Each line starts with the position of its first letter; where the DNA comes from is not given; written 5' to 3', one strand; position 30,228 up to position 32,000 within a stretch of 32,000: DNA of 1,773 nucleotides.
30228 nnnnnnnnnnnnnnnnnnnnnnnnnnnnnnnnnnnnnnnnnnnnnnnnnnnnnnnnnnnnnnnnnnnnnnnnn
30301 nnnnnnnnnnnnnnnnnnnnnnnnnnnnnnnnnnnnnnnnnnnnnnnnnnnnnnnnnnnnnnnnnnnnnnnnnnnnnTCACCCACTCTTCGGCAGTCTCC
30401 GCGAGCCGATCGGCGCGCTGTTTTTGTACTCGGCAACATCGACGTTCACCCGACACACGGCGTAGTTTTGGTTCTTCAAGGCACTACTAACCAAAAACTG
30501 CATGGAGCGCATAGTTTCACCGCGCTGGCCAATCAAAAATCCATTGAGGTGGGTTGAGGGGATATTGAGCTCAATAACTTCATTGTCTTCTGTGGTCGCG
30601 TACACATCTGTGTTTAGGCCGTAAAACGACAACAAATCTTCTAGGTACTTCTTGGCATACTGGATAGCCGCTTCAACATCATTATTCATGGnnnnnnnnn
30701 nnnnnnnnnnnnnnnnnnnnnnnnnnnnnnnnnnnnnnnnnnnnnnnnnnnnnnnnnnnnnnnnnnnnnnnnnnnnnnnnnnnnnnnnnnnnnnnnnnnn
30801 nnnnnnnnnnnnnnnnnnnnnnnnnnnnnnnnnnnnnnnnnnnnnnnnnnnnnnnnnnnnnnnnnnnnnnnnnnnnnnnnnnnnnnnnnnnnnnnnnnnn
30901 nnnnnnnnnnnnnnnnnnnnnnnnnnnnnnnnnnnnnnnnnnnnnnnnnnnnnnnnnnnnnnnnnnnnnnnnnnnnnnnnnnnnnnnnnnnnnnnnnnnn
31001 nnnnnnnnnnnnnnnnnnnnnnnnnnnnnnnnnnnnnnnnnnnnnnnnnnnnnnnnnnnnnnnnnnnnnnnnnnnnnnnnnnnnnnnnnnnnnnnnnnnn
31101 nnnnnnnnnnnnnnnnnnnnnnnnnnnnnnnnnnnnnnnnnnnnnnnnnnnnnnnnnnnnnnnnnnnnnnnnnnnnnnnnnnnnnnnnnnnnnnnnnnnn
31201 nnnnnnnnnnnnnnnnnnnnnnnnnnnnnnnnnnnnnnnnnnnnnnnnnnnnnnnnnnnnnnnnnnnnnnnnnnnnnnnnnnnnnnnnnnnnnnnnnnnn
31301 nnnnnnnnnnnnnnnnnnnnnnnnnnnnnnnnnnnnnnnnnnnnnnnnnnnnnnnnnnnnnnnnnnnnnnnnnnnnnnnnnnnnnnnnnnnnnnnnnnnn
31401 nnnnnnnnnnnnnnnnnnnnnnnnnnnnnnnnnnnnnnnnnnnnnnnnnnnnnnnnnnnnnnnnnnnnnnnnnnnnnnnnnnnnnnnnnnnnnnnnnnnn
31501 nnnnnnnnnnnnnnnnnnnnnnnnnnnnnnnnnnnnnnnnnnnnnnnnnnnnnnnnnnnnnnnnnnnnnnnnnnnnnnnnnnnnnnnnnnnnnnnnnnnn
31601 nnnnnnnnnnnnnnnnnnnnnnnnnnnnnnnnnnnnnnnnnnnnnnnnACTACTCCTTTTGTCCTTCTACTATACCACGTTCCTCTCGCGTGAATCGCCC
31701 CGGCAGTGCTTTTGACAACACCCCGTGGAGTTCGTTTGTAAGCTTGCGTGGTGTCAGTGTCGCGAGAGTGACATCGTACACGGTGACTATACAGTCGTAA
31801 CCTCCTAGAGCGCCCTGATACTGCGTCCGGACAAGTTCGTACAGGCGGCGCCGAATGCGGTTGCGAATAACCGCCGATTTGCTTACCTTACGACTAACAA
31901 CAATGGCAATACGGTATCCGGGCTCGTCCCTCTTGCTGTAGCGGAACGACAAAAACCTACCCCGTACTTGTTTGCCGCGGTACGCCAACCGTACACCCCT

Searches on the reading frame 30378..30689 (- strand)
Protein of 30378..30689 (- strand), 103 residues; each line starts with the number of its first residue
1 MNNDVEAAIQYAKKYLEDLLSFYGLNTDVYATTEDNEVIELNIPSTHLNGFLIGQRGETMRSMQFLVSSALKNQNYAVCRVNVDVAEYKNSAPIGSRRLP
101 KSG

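Call 5: search_protein_families(library=pfam, proteins=[window:30378-30689:-], max_evalue=0.01)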
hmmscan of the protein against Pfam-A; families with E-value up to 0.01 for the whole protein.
window:30378-30689:- (103 aa): 1 family
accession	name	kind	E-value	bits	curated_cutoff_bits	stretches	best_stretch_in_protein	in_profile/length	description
PF13083.13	KH_KhpA-B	-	9.5e-08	32.3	32.1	1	13-81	5-71/73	KhpA/KhpB, KH domain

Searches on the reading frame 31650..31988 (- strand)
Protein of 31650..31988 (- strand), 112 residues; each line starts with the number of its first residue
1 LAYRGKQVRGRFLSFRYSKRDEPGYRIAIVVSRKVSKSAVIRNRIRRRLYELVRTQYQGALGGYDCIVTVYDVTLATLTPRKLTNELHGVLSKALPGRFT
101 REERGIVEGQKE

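Call 5: search_protein_families(library=pfam, proteins=[window:31650-31988:-], max_evalue=0.01)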
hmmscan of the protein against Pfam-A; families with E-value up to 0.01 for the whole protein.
window:31650-31988:- (112 aa): 1 family
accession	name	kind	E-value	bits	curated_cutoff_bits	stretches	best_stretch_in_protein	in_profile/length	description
PF00825.24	Ribonuclease_P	-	1.5e-15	57.6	22.3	1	4-94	19-108/109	Ribonuclease P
